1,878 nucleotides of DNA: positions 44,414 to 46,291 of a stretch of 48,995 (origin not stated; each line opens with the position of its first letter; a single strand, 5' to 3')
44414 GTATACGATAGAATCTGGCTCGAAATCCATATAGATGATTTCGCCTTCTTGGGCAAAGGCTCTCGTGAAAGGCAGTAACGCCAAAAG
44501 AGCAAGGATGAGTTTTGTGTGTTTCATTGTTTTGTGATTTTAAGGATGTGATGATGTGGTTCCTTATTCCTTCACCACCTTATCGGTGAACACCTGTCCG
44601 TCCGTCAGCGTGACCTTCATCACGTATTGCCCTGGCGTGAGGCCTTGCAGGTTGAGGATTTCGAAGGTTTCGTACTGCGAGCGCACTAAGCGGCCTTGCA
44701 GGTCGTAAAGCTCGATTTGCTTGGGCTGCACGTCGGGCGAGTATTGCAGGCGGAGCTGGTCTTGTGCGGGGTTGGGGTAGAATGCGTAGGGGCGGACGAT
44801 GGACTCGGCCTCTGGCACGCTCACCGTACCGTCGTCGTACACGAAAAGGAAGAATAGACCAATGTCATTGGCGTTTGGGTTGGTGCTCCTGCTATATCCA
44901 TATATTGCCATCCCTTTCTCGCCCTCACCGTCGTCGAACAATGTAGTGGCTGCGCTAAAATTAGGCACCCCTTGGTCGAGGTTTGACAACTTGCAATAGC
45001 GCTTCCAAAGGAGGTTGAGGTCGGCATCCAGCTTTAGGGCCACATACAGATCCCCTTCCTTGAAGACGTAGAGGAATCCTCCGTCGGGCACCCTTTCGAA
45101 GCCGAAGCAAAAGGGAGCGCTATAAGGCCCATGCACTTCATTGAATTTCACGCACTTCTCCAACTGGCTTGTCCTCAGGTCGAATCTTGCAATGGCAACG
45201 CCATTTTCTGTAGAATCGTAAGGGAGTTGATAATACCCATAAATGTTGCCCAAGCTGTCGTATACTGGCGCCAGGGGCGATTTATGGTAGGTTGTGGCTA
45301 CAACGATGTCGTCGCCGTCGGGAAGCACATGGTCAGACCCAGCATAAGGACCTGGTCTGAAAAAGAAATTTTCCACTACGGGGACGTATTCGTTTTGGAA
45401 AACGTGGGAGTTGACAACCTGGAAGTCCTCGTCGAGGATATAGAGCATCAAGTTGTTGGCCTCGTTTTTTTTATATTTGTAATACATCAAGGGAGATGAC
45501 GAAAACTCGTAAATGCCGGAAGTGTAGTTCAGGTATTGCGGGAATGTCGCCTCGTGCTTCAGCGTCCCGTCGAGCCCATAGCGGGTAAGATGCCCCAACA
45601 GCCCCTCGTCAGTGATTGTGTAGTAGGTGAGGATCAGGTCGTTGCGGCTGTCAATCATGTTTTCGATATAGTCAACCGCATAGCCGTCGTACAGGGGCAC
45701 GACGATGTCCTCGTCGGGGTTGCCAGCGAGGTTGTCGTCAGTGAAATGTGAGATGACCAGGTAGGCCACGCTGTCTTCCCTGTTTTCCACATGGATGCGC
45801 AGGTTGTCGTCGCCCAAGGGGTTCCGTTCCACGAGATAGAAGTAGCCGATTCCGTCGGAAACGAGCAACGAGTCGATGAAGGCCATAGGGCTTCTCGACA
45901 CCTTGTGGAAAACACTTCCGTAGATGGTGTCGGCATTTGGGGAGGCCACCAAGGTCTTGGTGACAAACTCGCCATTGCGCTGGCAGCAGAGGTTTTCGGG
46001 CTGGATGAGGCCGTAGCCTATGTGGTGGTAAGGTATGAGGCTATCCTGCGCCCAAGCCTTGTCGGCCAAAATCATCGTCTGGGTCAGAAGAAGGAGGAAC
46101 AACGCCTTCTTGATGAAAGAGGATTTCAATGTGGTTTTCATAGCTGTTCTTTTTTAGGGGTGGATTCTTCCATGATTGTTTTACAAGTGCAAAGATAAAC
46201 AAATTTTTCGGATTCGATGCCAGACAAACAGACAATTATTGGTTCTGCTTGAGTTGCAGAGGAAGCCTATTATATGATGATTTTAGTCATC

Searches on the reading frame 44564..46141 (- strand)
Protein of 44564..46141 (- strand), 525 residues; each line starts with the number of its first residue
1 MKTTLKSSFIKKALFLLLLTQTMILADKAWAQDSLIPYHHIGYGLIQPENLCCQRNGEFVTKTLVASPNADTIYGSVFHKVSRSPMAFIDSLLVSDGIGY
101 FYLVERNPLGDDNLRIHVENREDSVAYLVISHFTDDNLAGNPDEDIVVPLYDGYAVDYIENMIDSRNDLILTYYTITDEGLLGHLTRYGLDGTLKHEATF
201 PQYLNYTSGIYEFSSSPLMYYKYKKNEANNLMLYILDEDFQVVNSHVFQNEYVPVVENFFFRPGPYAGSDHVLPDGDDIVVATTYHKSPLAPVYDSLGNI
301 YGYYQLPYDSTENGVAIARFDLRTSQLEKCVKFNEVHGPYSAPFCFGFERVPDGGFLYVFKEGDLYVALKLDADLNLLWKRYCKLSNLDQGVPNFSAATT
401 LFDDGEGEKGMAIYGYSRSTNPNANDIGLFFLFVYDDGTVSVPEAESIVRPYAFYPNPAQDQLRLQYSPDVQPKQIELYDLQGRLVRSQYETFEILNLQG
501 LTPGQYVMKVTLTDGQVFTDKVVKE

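Call 5: search_protein_families(library=pfam, proteins=[window:44564-46141:-], max_evalue=0.01)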
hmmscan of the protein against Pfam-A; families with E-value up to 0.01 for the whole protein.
window:44564-46141:- (525 aa): 1 family
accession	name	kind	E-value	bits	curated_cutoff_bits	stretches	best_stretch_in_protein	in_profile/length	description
PF18962.6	Por_Secre_tail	-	1.2e-10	41.9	27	1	455-522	2-73/75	Secretion system C-terminal sorting domain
